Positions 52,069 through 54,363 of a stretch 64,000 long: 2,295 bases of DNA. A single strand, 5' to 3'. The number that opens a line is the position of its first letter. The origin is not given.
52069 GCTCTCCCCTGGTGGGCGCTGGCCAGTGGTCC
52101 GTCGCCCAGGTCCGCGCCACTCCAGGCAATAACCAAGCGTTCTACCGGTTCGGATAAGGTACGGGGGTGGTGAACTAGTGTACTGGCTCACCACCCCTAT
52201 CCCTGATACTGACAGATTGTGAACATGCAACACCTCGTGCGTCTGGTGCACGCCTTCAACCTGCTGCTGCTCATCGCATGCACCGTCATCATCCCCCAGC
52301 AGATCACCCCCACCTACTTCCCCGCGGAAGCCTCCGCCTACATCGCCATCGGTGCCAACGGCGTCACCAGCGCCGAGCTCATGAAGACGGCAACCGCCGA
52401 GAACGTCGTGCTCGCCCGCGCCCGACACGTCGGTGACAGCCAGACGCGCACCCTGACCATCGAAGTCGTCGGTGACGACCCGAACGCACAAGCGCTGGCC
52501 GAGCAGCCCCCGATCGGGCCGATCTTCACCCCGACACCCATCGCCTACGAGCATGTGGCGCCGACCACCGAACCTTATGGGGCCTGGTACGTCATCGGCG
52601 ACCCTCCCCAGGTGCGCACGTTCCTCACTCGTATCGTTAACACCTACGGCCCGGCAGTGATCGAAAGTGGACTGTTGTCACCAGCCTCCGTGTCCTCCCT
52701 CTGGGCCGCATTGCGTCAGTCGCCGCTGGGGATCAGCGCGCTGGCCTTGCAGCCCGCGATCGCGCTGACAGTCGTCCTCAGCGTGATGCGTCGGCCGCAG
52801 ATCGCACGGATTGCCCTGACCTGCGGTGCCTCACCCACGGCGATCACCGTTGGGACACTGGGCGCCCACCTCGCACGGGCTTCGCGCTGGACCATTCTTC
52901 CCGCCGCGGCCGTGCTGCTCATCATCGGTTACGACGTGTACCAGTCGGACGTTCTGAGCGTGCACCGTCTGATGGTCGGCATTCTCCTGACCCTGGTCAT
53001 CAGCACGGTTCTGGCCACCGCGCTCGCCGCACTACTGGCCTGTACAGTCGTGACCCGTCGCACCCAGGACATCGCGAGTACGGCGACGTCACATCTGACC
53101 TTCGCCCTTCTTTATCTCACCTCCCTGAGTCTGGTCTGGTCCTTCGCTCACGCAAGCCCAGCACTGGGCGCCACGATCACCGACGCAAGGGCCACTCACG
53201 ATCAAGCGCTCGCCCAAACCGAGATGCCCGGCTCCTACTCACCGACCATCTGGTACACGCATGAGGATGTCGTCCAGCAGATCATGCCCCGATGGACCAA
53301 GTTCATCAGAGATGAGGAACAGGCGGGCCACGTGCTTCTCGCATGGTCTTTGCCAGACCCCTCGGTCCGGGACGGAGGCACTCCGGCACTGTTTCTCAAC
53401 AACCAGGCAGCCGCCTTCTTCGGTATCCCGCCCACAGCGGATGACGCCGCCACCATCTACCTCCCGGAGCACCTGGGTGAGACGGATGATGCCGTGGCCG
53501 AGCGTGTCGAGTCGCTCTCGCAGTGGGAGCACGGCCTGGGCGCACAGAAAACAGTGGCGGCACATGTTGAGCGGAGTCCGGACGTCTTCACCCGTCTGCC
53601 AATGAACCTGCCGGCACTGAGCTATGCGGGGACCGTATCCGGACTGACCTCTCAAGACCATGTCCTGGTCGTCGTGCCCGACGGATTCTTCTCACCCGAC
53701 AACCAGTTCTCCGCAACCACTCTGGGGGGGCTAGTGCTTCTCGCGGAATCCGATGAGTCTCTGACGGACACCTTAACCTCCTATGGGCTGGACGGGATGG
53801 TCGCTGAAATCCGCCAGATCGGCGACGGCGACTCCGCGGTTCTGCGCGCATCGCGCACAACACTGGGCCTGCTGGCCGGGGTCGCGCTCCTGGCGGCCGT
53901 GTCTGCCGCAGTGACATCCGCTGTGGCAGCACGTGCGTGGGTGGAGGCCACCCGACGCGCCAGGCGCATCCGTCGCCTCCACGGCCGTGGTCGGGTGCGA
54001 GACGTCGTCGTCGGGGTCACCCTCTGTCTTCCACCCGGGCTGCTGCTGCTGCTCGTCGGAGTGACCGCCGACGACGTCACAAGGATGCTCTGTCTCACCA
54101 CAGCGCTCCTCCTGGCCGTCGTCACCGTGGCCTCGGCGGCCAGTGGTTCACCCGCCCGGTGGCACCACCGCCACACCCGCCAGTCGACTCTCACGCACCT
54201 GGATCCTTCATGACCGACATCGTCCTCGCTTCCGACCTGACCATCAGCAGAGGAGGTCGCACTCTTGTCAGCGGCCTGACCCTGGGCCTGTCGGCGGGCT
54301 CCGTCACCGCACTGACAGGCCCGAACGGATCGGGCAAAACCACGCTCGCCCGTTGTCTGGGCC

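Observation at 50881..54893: Lower-G+C island: solitary MazF-like toxin, IS630 remnant, small basic ORF, hairpin, and a 664-aa membrane protein coupled to an ABC ATPase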

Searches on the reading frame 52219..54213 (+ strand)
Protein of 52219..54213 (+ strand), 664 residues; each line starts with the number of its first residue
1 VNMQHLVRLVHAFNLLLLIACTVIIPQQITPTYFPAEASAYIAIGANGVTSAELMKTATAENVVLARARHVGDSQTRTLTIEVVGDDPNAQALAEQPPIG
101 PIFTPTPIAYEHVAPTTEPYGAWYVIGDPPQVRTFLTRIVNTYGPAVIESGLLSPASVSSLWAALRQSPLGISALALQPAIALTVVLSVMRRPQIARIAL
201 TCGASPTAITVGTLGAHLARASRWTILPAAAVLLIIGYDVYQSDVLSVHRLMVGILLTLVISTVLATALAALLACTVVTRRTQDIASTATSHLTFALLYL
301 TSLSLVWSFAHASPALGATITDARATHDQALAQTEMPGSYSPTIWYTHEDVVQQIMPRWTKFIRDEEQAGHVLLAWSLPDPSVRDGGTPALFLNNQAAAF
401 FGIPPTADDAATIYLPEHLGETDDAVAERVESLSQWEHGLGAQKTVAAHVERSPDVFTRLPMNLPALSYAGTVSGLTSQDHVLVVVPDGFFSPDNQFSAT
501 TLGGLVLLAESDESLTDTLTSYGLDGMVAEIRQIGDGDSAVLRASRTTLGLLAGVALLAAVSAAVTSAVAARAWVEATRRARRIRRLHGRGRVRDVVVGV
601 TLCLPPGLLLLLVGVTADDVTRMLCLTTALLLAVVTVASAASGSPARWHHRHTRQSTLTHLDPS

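Call 5: search_protein_families(library=pfam, proteins=[window:52219-54213:+], max_evalue=0.1)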
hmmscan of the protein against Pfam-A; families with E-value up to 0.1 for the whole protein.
window:52219-54213:+ (664 aa): 0 families

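Call 6: search_protein_families(library=ncbifam, proteins=[window:52219-54213:+], max_evalue=0.1)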
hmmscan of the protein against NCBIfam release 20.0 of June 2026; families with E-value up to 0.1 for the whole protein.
window:52219-54213:+ (664 aa): 0 families

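Call 8: find_homologous_proteins(query=window:52219-54210:+, max_evalue=0.001)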
Query window:52219-54210:+ (664 aa): 2 proteins with E <= 0.001 among 8000 candidates.
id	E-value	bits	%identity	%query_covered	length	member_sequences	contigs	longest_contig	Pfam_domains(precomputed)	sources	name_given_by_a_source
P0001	0.0e+0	1431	100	100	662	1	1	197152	-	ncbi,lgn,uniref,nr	ncbi:MAG: hypothetical protein Q4C85_02410 [Actinomyces sp.]|uniref:hypothetical protein n=1 Tax=Act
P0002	3.7e-89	318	34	89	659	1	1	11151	-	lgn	-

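Call 10: find_encoding_contigs(protein=P0002, flank=10000, max_places=6)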
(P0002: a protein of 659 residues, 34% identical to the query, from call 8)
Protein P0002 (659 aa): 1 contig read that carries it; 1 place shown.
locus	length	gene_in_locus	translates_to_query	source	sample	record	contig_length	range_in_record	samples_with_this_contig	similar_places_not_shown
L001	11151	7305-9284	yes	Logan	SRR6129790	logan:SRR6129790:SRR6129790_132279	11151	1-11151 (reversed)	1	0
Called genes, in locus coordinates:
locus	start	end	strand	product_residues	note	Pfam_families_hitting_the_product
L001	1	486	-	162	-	?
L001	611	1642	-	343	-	PF00535:Glycos_transf_2, PF10111:Glyco_tranf_2_2 (weak), PF13641:Glyco_tranf_2_3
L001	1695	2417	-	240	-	PF00072:Response_reg, PF00196:GerE, PF08281:Sigma70_r4_2 (weak)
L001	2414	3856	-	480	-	PF07730:HisKA_3, PF02518:HATPase_c (weak)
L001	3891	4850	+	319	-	PF00005:ABC_tran, PF13304:AAA_21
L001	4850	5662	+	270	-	PF12730:ABC2_membrane_4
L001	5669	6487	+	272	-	PF12730:ABC2_membrane_4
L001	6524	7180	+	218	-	PF02452:PemK_toxin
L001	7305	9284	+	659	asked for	-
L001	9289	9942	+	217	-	PF00005:ABC_tran, PF02463:SMC_N (faint), PF13304:AAA_21 (faint)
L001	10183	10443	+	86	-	PF01649:Ribosomal_S20p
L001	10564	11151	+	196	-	?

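Call 13: find_related_loci(query=A1, collection=genome_contigs, flank=10000)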
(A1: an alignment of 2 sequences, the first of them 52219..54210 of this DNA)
Query A1 (664 aa) in genome_contigs; peptide patterns used: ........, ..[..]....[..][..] (x = any residue, [..] = any of these).
107 stretches matched a pattern, but none encodes a relative of the query by tblastn (E <= 1e-3).

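Call 24: search_protein_representatives(alignment_id=A1)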
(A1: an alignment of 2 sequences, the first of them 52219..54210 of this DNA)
Query: 2 sequences, 683 profile positions. Proteins with E-value up to 0.001 (for the whole library): 21; up to 1e-10: 15; up to 1e-30: 11. The best 21 are listed.
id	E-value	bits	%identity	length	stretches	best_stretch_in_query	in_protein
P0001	0.0e+00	1270.9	-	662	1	3-670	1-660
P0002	0.0e+00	1220.1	-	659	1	3-683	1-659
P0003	6.1e-126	437.6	-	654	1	12-664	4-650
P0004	2.2e-105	369.7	-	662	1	5-659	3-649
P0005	7.7e-84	298.5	-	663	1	3-661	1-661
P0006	5.0e-76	272.7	-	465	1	142-596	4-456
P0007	2.3e-70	253.9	-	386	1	3-383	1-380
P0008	3.5e-64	233.5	-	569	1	5-391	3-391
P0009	5.1e-56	206.5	-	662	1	12-656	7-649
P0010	4.9e-53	196.7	-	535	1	2-499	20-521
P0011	2.7e-44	167.8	-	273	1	3-254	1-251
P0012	7.8e-29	116.7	-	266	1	340-509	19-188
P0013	3.4e-21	91.4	-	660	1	3-600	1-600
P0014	2.7e-17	78.5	-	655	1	5-598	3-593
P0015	2.7e-14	68.6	-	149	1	33-140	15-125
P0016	3.7e-10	54.9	-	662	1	113-643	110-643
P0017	3.5e-08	48.4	-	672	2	333-625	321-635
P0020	2.7e-06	42.2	-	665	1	35-551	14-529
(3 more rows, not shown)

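Call 29: find_encoding_contigs(protein=P0013, flank=8000, max_places=3)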
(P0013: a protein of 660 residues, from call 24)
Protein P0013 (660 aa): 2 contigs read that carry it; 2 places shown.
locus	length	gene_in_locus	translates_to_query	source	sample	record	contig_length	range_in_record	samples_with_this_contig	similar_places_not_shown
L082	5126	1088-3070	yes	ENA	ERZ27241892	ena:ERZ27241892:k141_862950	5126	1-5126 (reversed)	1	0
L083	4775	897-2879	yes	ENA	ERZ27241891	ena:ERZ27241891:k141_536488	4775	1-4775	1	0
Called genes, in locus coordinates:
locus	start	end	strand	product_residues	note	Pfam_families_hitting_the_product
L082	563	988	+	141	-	PF09683:Lactococcin_972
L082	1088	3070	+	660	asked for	-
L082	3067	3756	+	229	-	PF00005:ABC_tran, PF13304:AAA_21 (faint), PF02463:SMC_N (weak)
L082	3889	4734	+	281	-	-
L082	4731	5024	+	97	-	-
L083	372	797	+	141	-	PF09683:Lactococcin_972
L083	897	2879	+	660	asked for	-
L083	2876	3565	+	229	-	PF00005:ABC_tran, PF13304:AAA_21 (faint), PF02463:SMC_N (weak)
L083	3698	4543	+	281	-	-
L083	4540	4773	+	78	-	?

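Call 30: find_encoding_contigs(protein=P0003, flank=8000, max_places=3)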
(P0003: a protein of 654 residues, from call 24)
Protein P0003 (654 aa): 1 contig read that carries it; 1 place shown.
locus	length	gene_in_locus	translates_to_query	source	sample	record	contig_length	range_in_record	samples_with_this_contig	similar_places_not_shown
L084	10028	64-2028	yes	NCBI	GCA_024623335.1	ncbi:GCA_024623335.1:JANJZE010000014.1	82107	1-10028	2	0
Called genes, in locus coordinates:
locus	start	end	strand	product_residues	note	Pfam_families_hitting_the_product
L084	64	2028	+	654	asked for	-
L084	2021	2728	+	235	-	PF00005:ABC_tran, PF02463:SMC_N (weak), PF13304:AAA_21 (faint)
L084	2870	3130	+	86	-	PF01649:Ribosomal_S20p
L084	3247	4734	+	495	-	PF08903:DUF1846, PF20921:DUF1846_C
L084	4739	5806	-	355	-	PF21694:DNA_pol3_delta_C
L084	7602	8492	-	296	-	PF10531:SLBB, PF14520:HHH_5 (faint), PF06514:PsbU (weak), PF12836:HHH_3, PF00633:HHH (weak), PF03934:T2SSK, PF14716:HHH_8 (faint)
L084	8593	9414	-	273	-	PF02645:DegV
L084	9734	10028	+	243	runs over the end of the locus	-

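Call 32: search_protein_families(library=pfam, alignment_id=A4, max_evalue=1)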
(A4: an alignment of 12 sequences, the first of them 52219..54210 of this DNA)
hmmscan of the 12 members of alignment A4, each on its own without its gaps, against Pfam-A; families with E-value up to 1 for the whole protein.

A. member 1, window:52219-54210:+ (664 aa): 0 families

B. families by the number of members that match (of 12 scanned): 5 families
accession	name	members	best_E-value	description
PF07242.16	DUF1430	4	0.00055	Protein of unknown function (DUF1430)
PF12271.14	Chs7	2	0.15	Chitin synthase export chaperone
PF06305.16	LapA_dom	1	0.01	Lipopolysaccharide assembly protein A domain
PF11131.13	PhrC_PhrF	1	0.51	Rap-phr extracellular signalling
PF01708.21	Gemini_mov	1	0.56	Geminivirus putative movement protein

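Call 33: search_protein_families(library=ncbifam, alignment_id=A4, max_evalue=1)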
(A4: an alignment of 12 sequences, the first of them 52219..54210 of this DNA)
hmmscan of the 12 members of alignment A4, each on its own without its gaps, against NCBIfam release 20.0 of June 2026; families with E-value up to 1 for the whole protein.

A. member 1, window:52219-54210:+ (664 aa): 0 families

B. families by the number of members that match (of 12 scanned): 6 families
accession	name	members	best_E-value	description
TIGR01654.1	bact_immun_7tm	5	7.2e-11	bacteriocin-associated integral membrane protein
TIGR01495.1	ETRAMP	1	0.003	ETRAMP family protein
NF007970.0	PRK10694.1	1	0.098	acyl-CoA thioester hydrolase YciA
NF012029.0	PRK15485.1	1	0.16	energy-coupling factor ABC transporter transmembrane protein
NF004434.0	PRK05771.3-3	1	0.32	V-type ATP synthase subunit I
TIGR03940.1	PGA_PgaD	1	0.86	poly-beta-1,6-N-acetyl-D-glucosamine biosynthesis protein PgaD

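Call 35: search_protein_families(library=ncbifam, proteins=[P0013, P0014, P0016, P0017, P0020, P0005, P0009, P0003, P0002, P0004], max_evalue=1)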
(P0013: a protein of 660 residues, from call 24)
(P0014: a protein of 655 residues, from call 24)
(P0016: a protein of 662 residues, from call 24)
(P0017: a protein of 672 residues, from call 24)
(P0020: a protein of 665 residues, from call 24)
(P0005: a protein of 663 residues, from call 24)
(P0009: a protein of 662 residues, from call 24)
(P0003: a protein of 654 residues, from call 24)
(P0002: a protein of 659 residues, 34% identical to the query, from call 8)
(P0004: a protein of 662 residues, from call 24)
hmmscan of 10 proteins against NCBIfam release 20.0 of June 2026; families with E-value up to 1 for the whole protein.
P0013 (660 aa): 2 families
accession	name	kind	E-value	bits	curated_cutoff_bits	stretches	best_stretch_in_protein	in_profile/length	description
TIGR01654.1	bact_immun_7tm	subfamily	0.00013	20.6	189.35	1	488-617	504-637/681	bacteriocin-associated integral membrane protein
TIGR01495.1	ETRAMP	paralog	0.003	17.6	32.75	1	258-319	18-78/85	ETRAMP family protein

P0014 (655 aa): 1 family
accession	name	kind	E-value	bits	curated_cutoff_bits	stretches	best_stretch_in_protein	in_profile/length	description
TIGR01654.1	bact_immun_7tm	subfamily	1.7e-05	23.5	189.35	1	483-613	506-638/681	bacteriocin-associated integral membrane protein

P0016 (662 aa): 2 families
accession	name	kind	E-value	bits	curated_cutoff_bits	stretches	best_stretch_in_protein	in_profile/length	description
TIGR01654.1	bact_immun_7tm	subfamily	1.8e-06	26.7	189.35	2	161-293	170-300/681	bacteriocin-associated integral membrane protein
NF007970.0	PRK10694.1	equivalog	0.098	12.5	162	1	196-248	18-70/133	acyl-CoA thioester hydrolase YciA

P0017 (672 aa): 1 family
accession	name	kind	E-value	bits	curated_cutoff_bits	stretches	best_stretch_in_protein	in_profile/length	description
TIGR01654.1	bact_immun_7tm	subfamily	7.2e-11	41.3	189.35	1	170-618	182-630/681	bacteriocin-associated integral membrane protein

P0020 (665 aa): 2 families
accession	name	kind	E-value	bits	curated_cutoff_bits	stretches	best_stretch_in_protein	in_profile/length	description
TIGR01654.1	bact_immun_7tm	subfamily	0.25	9.7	189.35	1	168-289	194-312/681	bacteriocin-associated integral membrane protein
NF004434.0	PRK05771.3-3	equivalog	0.32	9.4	777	1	134-261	446-571/686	V-type ATP synthase subunit I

P0005 (663 aa): 0 families

P0009 (662 aa): 1 family
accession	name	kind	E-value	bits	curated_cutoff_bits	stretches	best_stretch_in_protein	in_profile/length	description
TIGR03940.1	PGA_PgaD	equivalog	0.86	9.6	31.45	0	220-274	31-85/141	poly-beta-1,6-N-acetyl-D-glucosamine biosynthesis protein PgaD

P0003 (654 aa): 1 family
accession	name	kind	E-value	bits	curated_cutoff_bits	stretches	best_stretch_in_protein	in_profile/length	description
NF012029.0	PRK15485.1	equivalog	0.16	11.9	303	1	172-227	27-77/225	energy-coupling factor ABC transporter transmembrane protein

P0002 (659 aa): 0 families

P0004 (662 aa): 0 families

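Call 36: find_encoding_contigs(protein=P0017, flank=8000, max_places=3)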
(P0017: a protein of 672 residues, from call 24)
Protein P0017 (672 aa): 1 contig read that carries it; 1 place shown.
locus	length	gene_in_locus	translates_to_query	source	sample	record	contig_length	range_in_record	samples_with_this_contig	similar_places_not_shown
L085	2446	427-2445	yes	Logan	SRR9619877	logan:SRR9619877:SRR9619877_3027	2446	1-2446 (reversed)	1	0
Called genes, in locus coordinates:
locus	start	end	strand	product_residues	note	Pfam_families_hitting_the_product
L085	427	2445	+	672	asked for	?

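Call 37: find_encoding_contigs(protein=P0014, flank=8000, max_places=3)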
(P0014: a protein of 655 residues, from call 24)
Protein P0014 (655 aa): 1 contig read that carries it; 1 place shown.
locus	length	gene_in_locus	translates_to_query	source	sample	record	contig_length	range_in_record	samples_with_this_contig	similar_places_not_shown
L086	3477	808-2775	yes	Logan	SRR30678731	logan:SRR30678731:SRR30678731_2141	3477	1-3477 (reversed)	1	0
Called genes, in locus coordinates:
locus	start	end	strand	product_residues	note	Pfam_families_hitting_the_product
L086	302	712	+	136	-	PF09683:Lactococcin_972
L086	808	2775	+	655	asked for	-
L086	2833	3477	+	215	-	?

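Call 38: find_encoding_contigs(protein=P0016, flank=8000, max_places=3)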
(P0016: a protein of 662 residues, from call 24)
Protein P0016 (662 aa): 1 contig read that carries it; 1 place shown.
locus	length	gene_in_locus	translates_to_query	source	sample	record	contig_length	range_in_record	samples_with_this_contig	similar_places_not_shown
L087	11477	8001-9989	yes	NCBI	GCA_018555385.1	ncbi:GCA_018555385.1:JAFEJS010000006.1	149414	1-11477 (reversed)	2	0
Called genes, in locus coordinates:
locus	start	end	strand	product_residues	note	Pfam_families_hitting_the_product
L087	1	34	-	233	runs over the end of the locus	PF00005:ABC_tran, PF13401:AAA_22 (weak), PF13304:AAA_21 (faint)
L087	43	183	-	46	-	-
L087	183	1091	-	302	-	PF13476:AAA_23 (faint), PF02463:SMC_N (weak), PF13555:AAA_29 (weak), PF00005:ABC_tran, PF13304:AAA_21 (faint), PF12399:BCA_ABC_TP_C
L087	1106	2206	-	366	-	PF02653:BPD_transp_2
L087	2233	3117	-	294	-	PF02653:BPD_transp_2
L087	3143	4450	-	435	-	PF13433:Peripla_BP_5, PF13458:Peripla_BP_6, PF01094:ANF_receptor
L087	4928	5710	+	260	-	PF00881:Nitroreductase, PF28600:Nitroreductase_C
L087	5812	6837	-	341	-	-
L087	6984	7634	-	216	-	PF00072:Response_reg, PF00196:GerE, PF13384:HTH_23 (faint), PF08281:Sigma70_r4_2 (weak)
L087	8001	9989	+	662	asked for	-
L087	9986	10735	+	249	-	PF13175:AAA_15 (faint), PF13476:AAA_23 (weak), PF00005:ABC_tran, PF13555:AAA_29 (weak), PF13304:AAA_21, PF02463:SMC_N (weak)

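Call 40: predict_structure(alignment_id=A4)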
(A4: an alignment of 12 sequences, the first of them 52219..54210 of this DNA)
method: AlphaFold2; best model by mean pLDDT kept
length: 664 residues; sequences in the alignment: 12
mean_pLDDT: 78.0   pTM: 0.72
mean pLDDT of the five models: 78.0, 72.8, 71.7, 69.9, 68.9
residues with pLDDT >= 90: 97; 70-90: 412; 50-70: 123; < 50: 32
segments of 3 or more residues with pLDDT < 50: 73-75, 381-385, 643-662
pLDDT, mean of each block of 10 residues (from residue 1): 76 85 76 64 85 88 80 58 69 67 68 75 84 92 88 69 78 80 81 78 87 88 86 83 66 87 89 82 62 72 74 78 84 85 81 88 93 87 59 94 93 88 88 92 91 87 81 70 93 90 88 86 82 71 81 78 73 71 65 55 68 67 77 70 47 45 46
secondary structure, 60 per line:
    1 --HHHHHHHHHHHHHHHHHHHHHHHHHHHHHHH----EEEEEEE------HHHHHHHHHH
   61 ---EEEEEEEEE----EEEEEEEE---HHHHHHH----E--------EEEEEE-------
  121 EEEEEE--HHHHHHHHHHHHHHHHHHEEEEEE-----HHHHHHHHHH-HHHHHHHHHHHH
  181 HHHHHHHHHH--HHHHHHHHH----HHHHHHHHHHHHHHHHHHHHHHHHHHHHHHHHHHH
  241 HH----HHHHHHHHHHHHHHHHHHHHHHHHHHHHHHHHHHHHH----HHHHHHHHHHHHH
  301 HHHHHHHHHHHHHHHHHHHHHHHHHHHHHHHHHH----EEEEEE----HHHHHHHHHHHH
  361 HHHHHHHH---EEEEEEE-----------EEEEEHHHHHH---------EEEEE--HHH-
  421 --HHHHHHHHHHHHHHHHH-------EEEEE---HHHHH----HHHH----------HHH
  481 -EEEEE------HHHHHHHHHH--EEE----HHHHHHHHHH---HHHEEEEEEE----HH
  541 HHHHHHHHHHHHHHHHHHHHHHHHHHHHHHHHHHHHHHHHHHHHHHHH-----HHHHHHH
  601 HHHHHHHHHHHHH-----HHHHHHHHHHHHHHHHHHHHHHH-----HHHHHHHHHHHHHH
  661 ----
elements in order: H3-33 E38-44 H51-60 E64-72 E77-84 H88-94 E108-113 E121-126 H129-146 E147-152 H158-167 H169-190 H193-201 H206-242 H247-283 H288-334 E339-344 H349-368 E372-378 E390-394 H395-400 E410-414 H423-439 E447-451 H455-459 H464-467 E482-486 H493-502 E505-507 H512-521 E528-534 H539-588 H594-613 H619-641 H647-660
